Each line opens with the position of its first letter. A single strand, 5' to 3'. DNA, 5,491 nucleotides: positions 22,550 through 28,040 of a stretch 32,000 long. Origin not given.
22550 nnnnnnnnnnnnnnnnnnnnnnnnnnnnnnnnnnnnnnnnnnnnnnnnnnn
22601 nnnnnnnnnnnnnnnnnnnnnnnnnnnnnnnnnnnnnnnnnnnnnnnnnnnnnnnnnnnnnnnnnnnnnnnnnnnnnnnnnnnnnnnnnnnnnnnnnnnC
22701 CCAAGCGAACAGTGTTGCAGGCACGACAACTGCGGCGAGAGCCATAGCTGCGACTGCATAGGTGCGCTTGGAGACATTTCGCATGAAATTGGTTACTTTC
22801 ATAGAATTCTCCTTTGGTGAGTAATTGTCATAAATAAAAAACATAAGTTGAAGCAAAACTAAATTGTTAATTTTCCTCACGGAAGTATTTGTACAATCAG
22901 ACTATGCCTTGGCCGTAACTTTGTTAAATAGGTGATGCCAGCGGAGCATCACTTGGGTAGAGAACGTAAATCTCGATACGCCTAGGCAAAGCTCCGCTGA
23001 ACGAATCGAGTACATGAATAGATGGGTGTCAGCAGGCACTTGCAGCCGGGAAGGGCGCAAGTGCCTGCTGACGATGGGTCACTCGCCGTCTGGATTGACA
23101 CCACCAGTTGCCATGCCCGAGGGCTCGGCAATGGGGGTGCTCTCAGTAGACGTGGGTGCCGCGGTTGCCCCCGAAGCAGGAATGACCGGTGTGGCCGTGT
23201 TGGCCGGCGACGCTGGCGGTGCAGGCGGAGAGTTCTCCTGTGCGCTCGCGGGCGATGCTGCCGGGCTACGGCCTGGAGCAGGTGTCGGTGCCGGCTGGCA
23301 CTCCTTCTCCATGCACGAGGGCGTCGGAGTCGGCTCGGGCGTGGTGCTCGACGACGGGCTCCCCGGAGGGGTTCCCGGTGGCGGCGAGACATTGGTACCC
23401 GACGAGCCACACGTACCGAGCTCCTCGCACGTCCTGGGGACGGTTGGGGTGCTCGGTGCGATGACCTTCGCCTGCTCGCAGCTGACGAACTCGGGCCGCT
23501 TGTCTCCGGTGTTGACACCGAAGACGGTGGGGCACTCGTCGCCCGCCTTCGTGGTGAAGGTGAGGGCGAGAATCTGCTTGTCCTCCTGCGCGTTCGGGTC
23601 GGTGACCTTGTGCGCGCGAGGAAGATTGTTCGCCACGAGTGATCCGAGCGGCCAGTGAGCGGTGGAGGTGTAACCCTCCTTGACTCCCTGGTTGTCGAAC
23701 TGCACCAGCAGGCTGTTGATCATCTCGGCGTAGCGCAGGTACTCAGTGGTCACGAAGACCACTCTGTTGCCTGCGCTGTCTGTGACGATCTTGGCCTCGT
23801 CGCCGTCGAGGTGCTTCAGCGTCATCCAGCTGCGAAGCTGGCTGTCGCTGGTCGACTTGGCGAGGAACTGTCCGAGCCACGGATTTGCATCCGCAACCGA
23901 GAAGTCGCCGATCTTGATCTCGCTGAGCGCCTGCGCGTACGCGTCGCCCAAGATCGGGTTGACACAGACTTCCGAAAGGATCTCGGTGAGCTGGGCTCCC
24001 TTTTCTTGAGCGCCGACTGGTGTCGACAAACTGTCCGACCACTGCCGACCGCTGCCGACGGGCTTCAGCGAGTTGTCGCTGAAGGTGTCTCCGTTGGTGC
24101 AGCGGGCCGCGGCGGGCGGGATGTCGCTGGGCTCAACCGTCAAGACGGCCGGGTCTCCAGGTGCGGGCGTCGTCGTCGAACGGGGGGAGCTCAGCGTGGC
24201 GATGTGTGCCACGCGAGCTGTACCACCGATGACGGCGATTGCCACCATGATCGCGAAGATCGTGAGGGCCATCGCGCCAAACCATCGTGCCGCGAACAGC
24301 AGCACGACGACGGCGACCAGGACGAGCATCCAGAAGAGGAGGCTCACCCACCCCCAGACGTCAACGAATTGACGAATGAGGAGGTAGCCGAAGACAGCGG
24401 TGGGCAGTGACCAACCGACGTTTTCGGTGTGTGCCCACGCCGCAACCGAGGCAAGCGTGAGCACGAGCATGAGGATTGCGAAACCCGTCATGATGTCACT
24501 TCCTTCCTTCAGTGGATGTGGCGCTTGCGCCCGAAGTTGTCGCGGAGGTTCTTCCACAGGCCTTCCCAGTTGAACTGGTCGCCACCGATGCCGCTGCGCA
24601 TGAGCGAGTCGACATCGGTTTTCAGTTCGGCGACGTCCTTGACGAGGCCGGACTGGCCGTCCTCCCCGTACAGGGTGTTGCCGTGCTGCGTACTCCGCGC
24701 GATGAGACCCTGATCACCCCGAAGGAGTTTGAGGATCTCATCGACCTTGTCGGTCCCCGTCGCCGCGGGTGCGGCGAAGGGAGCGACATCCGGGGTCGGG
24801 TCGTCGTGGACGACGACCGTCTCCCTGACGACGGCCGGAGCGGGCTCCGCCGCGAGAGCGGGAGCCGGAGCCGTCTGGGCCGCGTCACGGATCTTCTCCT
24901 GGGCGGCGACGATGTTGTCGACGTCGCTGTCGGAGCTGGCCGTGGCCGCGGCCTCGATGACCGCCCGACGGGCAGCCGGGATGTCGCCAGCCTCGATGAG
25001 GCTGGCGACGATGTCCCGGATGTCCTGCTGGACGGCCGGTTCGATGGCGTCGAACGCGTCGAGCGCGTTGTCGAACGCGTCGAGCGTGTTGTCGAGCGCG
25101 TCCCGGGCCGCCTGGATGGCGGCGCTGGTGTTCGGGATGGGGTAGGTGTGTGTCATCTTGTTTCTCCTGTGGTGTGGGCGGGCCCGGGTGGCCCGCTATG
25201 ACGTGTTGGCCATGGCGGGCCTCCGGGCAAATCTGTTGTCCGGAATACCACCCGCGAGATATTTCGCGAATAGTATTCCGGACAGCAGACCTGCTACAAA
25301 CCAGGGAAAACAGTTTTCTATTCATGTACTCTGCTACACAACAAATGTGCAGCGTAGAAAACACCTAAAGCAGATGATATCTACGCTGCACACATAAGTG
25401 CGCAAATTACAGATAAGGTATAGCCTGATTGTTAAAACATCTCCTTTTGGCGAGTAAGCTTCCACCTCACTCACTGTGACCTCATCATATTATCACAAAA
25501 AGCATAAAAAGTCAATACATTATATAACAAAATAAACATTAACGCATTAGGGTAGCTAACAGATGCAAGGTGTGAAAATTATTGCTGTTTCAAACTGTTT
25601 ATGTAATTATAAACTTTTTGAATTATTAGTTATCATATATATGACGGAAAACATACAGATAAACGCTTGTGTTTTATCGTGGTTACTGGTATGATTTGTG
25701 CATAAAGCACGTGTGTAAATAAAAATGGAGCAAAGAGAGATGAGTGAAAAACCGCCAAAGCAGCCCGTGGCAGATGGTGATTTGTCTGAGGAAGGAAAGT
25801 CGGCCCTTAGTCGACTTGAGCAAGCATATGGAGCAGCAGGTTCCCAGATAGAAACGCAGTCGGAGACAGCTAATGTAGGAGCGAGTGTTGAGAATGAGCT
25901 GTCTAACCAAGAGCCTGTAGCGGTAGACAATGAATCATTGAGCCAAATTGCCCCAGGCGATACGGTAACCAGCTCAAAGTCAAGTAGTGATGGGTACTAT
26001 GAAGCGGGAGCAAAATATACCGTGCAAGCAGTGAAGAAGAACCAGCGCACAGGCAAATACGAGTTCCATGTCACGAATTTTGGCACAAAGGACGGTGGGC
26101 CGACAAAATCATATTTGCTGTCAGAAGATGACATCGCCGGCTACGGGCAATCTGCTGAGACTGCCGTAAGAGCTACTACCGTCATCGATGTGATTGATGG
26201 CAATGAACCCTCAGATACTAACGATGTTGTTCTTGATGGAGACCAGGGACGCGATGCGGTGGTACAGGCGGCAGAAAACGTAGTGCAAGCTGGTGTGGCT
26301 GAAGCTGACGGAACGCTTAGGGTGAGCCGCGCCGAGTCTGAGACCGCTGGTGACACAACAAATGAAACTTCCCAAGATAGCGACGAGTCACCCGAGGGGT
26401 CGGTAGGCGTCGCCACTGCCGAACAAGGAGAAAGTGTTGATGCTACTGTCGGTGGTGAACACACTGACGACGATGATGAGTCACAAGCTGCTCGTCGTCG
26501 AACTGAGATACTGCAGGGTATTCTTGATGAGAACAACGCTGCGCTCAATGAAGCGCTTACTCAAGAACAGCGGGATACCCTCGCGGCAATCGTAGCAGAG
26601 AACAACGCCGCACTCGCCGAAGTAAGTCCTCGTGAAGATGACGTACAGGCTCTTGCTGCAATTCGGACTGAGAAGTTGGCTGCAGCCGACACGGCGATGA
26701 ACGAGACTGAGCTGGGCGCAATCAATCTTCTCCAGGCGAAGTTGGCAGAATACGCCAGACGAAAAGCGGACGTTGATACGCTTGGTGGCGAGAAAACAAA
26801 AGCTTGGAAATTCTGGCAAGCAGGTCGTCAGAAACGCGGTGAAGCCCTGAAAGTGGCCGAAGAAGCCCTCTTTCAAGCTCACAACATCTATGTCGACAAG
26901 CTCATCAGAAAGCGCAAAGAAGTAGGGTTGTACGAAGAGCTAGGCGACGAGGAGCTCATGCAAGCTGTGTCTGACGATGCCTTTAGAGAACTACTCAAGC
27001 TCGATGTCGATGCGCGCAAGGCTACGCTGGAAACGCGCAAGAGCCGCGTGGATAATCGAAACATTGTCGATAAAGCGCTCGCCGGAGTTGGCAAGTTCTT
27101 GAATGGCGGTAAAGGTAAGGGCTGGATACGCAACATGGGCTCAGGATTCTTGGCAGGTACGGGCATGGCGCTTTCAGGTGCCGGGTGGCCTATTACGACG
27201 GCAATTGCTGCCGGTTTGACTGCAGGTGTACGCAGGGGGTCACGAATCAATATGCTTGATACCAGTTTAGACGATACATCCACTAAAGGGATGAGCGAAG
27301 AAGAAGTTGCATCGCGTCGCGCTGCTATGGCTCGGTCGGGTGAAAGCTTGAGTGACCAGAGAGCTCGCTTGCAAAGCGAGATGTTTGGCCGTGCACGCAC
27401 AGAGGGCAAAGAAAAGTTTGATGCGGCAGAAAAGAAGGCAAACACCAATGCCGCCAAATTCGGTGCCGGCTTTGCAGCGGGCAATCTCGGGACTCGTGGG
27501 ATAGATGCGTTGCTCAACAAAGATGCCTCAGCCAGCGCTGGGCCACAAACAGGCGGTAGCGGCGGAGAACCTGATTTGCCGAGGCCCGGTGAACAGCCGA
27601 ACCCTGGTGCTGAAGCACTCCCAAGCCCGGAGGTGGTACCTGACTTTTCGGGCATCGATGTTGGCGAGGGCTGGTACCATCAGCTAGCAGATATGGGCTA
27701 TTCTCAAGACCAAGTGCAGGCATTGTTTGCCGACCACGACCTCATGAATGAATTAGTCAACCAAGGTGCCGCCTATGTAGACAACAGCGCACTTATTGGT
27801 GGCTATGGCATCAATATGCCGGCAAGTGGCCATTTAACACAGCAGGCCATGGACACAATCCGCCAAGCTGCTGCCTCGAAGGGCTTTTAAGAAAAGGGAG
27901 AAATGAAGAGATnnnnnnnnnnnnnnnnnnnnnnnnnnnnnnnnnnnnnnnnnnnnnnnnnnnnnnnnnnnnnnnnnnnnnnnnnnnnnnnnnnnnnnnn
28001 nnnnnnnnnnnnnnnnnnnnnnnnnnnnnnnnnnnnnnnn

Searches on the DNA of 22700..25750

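Call 32: search_rna_families(source=window, start=22700, end=25750, threshold=evalue, max_evalue=5)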
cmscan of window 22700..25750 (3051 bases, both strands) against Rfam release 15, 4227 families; matches with E-value up to 5: 12.
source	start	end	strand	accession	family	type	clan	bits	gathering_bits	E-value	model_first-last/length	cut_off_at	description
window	23723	23785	+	RF00858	mir-306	Gene; miRNA;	-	28.6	52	0.0014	1-81/81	no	mir-306 microRNA precursor family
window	25226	25295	-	RF03328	mir-606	Gene; miRNA;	-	24.1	80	0.074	1-84/84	no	mir-606 microRNA precursor family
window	22938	23000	-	RF04235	mir-242_2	Gene; miRNA;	-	22.9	56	0.036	1-81/81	no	mir-242_2 microRNA precursor family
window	24970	25025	+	RF03972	mir-3150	Gene; miRNA;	-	21.5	100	1.4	1-80/80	no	mir-3150 microRNA precursor family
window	22796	22885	-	RF00476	snosnR61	Gene; snRNA; snoRNA; CD-box;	CL00051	21.4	45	3.5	1-85/85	no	Small nucleolar RNA snR61/Z1/Z11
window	25324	25488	-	RF02413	snoR145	Gene; snRNA; snoRNA; HACA-box;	-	20.9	57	2.5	1-147/147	no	Small nucleolar RNA snoR145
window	24032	24122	-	RF03635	mir-2066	Gene; miRNA;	-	19.7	100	1.9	1-72/72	no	mir-2066 microRNA precursor family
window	25182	25228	+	RF04041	MIR6154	Gene; miRNA;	-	17.9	100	3.1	16-62/77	no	MIR6154 microRNA precursor family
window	23517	23576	+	RF01276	sR53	Gene; snRNA; snoRNA; CD-box;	-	16.4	49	1.2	1-60/60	no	Small nucleolar RNA sR53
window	25341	25397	-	RF04094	MIR537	Gene; miRNA;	-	16.3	100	3.3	1-151/151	no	MIR537 microRNA precursor family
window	24897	24959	+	RF02784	SorX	Gene; sRNA;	-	14.9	46.6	4.4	1-73/73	no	Singlet oxygen resistance RNA X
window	25543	25738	-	RF01894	PCA3_2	Gene; lncRNA;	-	13.9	100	0.89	1-409/409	no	Prostate cancer antigen RNA 3 conserved region 2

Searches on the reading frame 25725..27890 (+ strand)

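Call 4: search_protein_families(library=pfam, proteins=[window:25725-27890:+], max_evalue=0.1)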
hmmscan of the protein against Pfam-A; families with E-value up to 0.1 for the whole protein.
window:25725-27890:+ (721 aa): 0 families

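Call 5: search_protein_families(library=phrogs, proteins=[window:25725-27890:+], max_evalue=0.1)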
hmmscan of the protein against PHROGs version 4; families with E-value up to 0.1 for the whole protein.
window:25725-27890:+ (721 aa): 1 family
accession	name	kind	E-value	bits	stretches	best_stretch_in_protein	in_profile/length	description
phrog_4927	-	unknown function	0.088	13.9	0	76-111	6-39/73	-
